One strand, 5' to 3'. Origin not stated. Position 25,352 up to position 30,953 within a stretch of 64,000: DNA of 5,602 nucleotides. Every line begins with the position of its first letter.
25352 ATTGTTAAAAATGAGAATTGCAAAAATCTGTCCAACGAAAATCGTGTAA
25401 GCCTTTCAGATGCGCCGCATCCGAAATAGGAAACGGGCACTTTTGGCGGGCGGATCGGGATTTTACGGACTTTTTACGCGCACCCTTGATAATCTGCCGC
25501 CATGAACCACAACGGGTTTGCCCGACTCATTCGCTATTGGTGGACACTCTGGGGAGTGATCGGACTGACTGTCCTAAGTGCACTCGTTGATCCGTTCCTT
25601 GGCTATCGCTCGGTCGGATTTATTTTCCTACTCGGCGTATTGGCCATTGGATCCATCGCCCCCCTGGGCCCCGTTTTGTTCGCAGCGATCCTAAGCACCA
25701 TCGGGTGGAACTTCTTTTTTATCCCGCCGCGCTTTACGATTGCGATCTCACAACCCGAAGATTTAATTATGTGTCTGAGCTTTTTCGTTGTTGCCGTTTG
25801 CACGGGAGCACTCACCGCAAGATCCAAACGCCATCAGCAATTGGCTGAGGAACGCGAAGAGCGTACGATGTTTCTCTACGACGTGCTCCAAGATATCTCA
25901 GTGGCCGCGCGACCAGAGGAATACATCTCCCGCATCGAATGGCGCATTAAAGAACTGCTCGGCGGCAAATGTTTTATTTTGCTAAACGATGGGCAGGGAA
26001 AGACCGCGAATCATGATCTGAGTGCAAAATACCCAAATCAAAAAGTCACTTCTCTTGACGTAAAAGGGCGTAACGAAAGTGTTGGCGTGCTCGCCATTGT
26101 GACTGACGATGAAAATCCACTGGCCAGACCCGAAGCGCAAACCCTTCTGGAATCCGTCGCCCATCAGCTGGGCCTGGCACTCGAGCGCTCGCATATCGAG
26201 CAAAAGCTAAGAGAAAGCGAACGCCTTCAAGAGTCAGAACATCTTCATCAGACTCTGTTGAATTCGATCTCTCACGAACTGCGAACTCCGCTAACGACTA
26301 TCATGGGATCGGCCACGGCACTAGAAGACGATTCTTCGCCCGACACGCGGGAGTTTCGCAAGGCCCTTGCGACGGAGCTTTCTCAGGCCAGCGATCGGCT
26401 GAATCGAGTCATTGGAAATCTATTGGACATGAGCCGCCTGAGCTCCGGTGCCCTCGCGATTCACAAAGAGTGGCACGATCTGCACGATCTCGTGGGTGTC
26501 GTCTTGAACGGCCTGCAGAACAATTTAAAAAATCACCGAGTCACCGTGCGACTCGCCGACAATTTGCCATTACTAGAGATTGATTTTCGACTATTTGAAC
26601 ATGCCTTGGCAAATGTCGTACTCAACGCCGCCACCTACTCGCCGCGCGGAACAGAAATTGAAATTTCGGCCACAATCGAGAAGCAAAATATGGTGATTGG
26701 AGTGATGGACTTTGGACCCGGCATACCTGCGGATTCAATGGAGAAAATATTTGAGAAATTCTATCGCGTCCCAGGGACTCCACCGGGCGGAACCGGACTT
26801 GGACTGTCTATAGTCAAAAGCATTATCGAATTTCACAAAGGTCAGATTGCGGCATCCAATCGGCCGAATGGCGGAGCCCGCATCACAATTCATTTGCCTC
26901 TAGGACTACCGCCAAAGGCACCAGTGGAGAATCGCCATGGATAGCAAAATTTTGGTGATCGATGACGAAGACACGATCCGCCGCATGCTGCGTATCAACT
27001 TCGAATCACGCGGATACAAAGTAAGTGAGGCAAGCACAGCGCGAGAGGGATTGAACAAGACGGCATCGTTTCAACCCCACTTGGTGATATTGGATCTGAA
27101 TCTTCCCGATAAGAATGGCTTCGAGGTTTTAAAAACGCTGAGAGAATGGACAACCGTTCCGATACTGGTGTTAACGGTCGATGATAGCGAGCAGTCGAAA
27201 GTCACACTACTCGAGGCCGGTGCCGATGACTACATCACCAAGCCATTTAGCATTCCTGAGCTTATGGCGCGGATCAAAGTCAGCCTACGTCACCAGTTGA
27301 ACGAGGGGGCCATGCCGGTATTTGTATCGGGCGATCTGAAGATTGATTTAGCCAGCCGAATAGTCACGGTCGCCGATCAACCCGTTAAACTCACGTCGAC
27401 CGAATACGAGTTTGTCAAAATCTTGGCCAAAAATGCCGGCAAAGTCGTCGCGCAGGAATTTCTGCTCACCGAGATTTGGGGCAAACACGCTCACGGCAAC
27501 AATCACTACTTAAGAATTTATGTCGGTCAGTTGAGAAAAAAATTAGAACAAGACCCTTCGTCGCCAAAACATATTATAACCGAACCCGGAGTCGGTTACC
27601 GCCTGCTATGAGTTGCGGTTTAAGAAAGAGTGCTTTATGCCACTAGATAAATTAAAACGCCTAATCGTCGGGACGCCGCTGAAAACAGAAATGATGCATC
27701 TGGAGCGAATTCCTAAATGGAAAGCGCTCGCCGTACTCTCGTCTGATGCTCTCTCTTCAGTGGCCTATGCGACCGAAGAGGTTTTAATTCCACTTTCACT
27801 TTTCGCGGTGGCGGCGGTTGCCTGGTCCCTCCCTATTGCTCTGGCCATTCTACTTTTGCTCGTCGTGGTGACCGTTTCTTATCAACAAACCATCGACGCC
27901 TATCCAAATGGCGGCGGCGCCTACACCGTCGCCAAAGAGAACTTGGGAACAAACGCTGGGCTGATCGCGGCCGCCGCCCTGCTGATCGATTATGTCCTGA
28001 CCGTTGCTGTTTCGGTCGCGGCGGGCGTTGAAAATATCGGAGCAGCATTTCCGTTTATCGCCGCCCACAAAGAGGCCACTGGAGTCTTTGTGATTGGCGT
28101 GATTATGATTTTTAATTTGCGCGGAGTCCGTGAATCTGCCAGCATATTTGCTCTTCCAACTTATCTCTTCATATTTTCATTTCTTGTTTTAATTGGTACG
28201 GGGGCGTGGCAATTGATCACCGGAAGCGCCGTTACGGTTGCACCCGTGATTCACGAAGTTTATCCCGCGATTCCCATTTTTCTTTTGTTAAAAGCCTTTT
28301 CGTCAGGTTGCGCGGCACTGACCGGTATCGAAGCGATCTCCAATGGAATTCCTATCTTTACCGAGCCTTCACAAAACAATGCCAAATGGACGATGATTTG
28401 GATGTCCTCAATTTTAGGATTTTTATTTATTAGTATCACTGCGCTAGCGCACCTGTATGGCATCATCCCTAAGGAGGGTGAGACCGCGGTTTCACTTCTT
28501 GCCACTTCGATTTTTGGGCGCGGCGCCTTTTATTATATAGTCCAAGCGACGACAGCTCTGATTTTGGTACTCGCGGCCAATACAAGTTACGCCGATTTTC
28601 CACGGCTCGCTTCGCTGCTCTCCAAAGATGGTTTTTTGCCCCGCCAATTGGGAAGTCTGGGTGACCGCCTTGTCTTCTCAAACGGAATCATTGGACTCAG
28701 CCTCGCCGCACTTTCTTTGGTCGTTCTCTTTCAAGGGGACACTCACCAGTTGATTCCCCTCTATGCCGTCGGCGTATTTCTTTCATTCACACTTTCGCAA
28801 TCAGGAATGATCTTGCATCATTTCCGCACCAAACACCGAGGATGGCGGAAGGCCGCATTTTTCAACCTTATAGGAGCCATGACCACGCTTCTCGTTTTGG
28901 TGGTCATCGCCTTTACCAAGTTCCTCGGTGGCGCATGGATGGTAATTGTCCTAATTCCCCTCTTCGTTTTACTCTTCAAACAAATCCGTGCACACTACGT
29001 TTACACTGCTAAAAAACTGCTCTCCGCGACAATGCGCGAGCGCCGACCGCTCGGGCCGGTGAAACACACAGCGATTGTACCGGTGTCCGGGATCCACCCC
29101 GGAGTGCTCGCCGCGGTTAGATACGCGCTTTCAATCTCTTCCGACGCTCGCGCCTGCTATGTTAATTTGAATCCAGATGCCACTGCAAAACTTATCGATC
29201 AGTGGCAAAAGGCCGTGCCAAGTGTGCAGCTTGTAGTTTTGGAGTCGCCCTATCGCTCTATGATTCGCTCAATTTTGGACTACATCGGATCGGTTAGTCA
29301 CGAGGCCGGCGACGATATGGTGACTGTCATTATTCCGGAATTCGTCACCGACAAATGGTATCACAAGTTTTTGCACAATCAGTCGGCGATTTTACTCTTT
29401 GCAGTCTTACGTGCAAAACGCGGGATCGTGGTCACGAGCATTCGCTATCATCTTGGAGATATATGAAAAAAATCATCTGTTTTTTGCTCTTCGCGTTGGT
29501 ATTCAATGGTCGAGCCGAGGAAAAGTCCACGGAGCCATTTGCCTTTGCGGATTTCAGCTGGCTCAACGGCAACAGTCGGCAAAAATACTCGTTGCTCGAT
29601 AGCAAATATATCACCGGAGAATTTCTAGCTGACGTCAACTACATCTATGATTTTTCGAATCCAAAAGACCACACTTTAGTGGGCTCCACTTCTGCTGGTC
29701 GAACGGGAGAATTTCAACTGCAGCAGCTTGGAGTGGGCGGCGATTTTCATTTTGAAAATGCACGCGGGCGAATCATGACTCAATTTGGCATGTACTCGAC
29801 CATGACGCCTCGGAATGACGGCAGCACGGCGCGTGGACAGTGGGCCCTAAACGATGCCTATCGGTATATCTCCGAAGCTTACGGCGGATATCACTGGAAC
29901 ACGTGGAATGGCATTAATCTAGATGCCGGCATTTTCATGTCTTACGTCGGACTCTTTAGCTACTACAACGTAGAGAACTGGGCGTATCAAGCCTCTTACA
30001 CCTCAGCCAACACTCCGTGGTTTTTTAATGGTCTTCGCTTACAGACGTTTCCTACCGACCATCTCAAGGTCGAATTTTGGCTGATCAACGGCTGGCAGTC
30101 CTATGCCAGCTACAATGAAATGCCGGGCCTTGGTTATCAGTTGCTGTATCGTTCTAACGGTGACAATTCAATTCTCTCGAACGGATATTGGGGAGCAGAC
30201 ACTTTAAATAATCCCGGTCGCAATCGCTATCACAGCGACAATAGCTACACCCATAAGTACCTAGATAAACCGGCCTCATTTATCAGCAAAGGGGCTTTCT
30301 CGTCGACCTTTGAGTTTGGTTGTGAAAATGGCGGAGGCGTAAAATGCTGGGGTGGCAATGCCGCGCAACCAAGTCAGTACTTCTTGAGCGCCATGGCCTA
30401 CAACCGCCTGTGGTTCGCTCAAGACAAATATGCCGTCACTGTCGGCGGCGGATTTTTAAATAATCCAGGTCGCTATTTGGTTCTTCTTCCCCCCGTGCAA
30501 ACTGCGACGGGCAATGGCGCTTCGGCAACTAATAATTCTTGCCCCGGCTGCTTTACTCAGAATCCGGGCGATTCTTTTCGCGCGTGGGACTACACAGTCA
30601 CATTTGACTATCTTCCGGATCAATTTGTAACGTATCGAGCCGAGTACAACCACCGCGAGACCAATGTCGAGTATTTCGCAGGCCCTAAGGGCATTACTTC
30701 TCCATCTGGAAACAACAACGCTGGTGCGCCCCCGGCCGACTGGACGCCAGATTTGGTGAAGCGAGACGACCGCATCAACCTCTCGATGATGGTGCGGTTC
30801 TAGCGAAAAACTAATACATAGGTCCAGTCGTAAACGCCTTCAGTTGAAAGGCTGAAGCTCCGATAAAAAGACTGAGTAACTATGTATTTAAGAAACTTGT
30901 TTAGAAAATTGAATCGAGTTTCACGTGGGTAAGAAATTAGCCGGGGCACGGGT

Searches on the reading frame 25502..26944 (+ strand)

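Call 58: search_protein_families(library=pfam, proteins=[window:25502-26944:+], max_evalue=0.001)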
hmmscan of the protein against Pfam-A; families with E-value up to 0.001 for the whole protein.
window:25502-26944:+ (480 aa): 3 families
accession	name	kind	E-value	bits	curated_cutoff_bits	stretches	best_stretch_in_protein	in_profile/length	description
PF13493.11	DUF4118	-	1e-25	90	28.4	1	12-118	1-107/107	Domain of unknown function (DUF4118)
PF02518.31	HATPase_c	-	6.9e-25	88.1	26.4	1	363-467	4-109/111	Histidine kinase-, DNA gyrase B-, and HSP90-like ATPase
PF00512.31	HisKA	-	1.1e-14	54.7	26.9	1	250-316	3-66/66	His Kinase A (phospho-acceptor) domain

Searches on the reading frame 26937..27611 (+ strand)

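Call 58: search_protein_families(library=pfam, proteins=[window:26937-27611:+], max_evalue=0.001)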
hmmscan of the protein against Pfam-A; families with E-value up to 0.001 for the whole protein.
window:26937-27611:+ (224 aa): 2 families
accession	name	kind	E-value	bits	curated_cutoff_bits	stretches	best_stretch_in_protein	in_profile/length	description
PF00072.30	Response_reg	-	4.8e-29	101.2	30.2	1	5-114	1-111/111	Response regulator receiver domain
PF00486.34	Trans_reg_C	-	2.2e-22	79.4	26.2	1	148-223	2-77/77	Transcriptional regulatory protein, C terminal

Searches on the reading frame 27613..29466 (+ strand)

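Call 58: search_protein_families(library=pfam, proteins=[window:27613-29466:+], max_evalue=0.001)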
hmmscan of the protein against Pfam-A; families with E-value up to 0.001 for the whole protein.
window:27613-29466:+ (617 aa): 1 family
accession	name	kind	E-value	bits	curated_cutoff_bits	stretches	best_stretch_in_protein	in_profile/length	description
PF13520.12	AA_permease_2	-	4.6e-27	95.4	27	1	36-435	4-408/427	Amino acid permease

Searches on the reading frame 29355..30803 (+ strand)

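Call 58: search_protein_families(library=pfam, proteins=[window:29355-30803:+], max_evalue=0.001)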
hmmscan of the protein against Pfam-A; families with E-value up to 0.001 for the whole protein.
window:29355-30803:+ (482 aa): 1 family
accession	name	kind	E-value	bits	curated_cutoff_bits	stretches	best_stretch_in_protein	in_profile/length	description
PF07642.17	BBP2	-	8.3e-41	140.8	26.2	1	92-441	8-318/339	Putative beta-barrel porin-2, OmpL-like. bbp2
